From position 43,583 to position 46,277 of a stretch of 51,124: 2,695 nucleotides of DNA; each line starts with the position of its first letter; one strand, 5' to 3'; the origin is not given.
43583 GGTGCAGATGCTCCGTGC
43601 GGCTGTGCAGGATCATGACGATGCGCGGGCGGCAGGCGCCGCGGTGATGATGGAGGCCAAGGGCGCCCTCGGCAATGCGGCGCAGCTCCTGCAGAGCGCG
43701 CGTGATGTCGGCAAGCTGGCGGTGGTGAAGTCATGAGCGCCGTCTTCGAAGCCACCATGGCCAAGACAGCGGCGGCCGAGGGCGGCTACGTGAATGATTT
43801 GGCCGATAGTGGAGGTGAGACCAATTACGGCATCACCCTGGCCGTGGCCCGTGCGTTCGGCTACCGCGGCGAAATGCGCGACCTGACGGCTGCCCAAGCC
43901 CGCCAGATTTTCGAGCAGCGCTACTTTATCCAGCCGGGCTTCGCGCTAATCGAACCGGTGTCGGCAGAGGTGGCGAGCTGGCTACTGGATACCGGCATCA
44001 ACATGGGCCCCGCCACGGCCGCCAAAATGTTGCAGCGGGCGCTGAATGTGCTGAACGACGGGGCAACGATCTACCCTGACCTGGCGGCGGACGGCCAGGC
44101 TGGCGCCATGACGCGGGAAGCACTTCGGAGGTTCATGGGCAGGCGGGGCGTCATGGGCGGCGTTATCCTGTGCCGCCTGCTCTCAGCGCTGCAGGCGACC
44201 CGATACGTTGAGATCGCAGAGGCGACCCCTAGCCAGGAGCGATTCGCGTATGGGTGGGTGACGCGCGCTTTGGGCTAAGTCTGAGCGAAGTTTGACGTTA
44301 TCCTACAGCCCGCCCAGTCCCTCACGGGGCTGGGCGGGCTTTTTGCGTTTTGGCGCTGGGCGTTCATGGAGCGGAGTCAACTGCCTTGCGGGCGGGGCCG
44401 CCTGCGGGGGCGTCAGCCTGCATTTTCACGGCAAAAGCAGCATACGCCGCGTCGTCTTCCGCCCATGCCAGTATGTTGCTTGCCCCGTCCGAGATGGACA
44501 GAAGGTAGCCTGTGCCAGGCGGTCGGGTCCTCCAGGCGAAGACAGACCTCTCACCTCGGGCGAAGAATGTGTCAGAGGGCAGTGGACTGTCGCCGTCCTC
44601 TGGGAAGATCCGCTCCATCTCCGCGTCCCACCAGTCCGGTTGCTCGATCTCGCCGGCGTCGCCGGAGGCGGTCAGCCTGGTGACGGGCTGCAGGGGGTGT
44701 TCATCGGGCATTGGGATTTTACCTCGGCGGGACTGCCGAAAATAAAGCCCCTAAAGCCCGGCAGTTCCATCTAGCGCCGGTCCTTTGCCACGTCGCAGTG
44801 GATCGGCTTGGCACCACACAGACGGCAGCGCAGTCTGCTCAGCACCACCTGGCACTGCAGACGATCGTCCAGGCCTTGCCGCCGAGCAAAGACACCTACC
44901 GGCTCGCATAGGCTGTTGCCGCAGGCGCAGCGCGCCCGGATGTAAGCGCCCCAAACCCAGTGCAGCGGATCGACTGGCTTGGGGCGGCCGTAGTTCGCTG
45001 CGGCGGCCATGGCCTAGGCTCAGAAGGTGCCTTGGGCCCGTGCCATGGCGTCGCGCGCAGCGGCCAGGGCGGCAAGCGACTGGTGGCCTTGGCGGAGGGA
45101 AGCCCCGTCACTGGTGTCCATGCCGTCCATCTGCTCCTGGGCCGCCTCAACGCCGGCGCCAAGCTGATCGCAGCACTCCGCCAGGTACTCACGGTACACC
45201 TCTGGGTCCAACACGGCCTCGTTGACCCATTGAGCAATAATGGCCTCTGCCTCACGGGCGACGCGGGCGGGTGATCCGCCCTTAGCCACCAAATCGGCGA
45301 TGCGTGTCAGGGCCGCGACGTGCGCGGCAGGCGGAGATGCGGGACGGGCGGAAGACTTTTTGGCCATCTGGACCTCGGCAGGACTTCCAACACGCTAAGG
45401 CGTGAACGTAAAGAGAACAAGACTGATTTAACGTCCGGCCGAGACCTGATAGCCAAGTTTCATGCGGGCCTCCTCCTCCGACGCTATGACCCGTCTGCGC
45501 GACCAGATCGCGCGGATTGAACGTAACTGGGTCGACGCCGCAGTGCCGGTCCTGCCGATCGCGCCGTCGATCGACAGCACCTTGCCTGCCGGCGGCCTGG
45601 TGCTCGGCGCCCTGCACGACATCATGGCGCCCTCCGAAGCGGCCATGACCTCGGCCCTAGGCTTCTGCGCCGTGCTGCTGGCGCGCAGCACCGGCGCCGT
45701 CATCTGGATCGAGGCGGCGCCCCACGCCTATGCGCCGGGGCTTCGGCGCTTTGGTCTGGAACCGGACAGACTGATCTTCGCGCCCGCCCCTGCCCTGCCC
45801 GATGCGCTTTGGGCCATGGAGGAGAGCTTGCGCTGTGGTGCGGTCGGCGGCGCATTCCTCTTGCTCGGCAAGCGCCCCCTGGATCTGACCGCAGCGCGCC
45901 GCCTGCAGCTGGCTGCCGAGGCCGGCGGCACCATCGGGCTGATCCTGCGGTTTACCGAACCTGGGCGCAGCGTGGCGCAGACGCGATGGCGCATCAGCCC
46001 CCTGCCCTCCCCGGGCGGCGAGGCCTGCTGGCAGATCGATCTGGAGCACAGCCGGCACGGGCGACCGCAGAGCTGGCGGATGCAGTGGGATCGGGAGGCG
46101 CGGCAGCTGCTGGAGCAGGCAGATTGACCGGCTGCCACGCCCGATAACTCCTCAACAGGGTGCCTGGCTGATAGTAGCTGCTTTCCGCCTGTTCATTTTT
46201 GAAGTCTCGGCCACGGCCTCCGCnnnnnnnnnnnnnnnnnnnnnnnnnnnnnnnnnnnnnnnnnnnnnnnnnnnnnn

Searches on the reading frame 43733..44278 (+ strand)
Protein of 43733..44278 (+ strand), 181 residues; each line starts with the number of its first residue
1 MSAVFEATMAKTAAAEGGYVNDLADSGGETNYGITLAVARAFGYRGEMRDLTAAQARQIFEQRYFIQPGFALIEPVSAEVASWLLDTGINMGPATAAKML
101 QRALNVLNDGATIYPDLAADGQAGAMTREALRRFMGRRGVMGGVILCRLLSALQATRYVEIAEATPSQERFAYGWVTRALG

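Call 89: search_protein_families(library=pfam, proteins=[window:43733-44278:+], max_evalue=0.001)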
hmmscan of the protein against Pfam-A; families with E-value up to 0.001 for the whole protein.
window:43733-44278:+ (181 aa): 2 families
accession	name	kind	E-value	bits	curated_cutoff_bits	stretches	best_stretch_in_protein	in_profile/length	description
PF05838.17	Glyco_hydro_108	-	8e-21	74.8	21.2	1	10-92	2-85/85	Glycosyl hydrolase 108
PF09374.15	PG_binding_3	-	1.1e-14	54.8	24.6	1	96-179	2-75/76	Predicted Peptidoglycan domain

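Call 97: find_related_loci(query=window:43733-44278:+, collection=viral_contigs, flank=10000)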
Query window:43733-44278:+ (181 aa) in viral_contigs; peptide patterns used: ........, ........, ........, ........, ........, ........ (x = any residue, [..] = any of these).
7 stretches matched a pattern; 3 encode a relative of the query (tblastn E <= 1e-3); 3 distinct loci.
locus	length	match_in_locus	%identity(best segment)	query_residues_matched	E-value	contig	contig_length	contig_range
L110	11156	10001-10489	61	16-178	7e-64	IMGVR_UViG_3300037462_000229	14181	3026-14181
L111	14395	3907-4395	59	16-178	7e-62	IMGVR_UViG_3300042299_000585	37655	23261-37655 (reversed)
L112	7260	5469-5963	45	16-179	8e-43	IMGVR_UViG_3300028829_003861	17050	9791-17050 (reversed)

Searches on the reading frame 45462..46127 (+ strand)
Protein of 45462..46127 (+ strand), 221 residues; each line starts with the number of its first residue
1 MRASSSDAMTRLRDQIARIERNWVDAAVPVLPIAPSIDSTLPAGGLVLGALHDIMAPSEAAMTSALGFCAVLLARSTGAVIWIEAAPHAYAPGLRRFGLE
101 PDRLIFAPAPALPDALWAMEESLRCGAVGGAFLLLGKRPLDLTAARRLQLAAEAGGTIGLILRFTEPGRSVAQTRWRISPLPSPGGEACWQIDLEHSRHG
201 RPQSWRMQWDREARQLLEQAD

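Call 34: search_protein_families(library=pfam, proteins=[window:45462-46127:+], max_evalue=0.01)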
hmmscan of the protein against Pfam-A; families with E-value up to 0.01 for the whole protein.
window:45462-46127:+ (221 aa): 0 families

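Call 93: search_protein_families(library=padloc, proteins=[window:45462-46127:+], max_evalue=0.001)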
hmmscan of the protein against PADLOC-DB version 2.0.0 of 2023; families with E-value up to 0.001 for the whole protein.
window:45462-46127:+ (221 aa): 0 families

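Call 96: find_related_loci(query=window:45462-46127:+, collection=viral_contigs, flank=10000)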
Query window:45462-46127:+ (221 aa) in viral_contigs; peptide patterns used: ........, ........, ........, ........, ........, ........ (x = any residue, [..] = any of these).
11 stretches matched a pattern, but none encodes a relative of the query by tblastn (E <= 1e-3).
